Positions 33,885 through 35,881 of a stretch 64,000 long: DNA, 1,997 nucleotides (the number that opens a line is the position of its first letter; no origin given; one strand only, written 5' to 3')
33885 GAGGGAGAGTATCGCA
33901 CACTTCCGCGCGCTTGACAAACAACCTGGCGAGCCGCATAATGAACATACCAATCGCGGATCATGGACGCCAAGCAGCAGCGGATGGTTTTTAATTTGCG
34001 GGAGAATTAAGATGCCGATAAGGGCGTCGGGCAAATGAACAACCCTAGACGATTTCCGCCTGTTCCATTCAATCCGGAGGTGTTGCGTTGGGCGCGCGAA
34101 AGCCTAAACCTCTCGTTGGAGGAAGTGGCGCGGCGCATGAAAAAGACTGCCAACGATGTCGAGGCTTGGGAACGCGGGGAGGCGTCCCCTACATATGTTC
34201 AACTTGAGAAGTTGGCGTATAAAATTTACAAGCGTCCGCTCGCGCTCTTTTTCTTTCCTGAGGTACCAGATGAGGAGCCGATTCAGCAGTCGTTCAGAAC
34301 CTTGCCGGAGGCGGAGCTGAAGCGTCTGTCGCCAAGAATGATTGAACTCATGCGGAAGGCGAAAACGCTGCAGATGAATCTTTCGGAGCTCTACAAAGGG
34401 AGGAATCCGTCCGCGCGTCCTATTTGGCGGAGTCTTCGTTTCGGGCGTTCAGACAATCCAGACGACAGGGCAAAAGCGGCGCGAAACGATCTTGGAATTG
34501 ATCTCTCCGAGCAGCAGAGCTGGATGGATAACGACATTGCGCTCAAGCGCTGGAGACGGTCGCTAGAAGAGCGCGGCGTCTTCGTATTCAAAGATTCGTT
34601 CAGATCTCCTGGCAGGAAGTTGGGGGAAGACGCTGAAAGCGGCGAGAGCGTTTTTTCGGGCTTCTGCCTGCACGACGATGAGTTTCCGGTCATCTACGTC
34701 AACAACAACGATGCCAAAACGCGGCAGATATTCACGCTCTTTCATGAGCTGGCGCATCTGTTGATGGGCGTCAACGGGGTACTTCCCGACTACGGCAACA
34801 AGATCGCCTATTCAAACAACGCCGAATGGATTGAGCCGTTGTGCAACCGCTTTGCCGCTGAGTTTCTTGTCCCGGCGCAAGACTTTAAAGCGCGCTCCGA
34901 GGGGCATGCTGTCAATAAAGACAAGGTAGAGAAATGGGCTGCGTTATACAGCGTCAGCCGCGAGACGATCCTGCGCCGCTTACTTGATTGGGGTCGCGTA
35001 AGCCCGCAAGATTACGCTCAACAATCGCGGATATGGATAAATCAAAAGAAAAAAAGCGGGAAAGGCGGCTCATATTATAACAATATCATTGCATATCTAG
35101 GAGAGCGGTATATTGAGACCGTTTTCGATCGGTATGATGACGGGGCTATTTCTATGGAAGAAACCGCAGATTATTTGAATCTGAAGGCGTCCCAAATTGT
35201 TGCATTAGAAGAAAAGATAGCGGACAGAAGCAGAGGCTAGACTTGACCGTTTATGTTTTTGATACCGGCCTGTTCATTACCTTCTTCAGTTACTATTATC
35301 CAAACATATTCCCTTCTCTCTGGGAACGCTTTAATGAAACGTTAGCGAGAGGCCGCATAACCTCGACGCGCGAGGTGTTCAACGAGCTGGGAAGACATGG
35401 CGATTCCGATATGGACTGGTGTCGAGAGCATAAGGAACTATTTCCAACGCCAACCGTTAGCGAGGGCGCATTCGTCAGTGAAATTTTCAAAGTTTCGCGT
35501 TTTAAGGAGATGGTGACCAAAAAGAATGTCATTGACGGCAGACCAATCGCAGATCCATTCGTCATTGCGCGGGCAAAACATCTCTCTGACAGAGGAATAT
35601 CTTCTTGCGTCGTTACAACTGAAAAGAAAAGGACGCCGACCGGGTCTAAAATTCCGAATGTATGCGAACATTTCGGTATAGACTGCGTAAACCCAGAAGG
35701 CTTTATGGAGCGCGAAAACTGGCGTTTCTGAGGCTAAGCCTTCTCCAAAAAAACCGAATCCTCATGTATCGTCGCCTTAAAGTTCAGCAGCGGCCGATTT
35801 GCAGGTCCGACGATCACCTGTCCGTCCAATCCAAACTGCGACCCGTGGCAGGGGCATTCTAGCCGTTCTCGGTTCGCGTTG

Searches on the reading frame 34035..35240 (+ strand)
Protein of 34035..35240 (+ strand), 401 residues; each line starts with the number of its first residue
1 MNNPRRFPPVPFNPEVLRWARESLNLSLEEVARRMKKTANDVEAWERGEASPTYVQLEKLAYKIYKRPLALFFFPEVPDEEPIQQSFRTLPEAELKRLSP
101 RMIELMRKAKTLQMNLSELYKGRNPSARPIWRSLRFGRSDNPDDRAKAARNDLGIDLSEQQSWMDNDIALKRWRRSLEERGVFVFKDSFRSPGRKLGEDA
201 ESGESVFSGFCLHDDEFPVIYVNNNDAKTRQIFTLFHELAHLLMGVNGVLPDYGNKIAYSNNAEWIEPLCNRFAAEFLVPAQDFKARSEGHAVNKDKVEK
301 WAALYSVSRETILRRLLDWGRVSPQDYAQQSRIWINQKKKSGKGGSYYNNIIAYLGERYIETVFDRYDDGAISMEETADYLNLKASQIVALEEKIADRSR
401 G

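Call 77: search_protein_families(library=pfam, proteins=[window:34035-35240:+], max_evalue=0.01)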
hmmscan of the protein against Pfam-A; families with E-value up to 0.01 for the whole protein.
window:34035-35240:+ (401 aa): 5 families
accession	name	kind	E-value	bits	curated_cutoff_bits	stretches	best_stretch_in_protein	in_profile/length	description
PF06114.19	Peptidase_M78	-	1.4e-21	77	22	1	208-316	19-122/123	IrrE N-terminal-like domain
PF01381.28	HTH_3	-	2e-07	31.4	23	1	17-61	1-45/55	Helix-turn-helix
PF13560.12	HTH_31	-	1.2e-05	25.9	27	1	16-61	5-51/64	Helix-turn-helix domain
PF13413.12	HTH_25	-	1.2e-05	25.5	24.6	1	17-49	2-34/62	Helix-turn-helix domain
PF12844.13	HTH_19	-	1.6e-05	25.1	30.2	1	17-61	4-48/64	Helix-turn-helix domain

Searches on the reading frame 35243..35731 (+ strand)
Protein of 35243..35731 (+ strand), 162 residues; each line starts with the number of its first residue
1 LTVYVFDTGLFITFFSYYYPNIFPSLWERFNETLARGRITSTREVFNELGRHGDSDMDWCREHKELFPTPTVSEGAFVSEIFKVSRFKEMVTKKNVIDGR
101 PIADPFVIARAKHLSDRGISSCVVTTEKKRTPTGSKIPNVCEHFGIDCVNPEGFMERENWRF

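Call 77: search_protein_families(library=pfam, proteins=[window:35243-35731:+], max_evalue=0.01)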
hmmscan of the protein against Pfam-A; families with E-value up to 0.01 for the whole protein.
window:35243-35731:+ (162 aa): 1 family
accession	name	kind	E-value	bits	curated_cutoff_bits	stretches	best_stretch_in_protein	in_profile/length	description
PF14367.12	DUF4411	-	1.4e-30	106.6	23.5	1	4-162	1-159/159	Domain of unknown function (DUF4411)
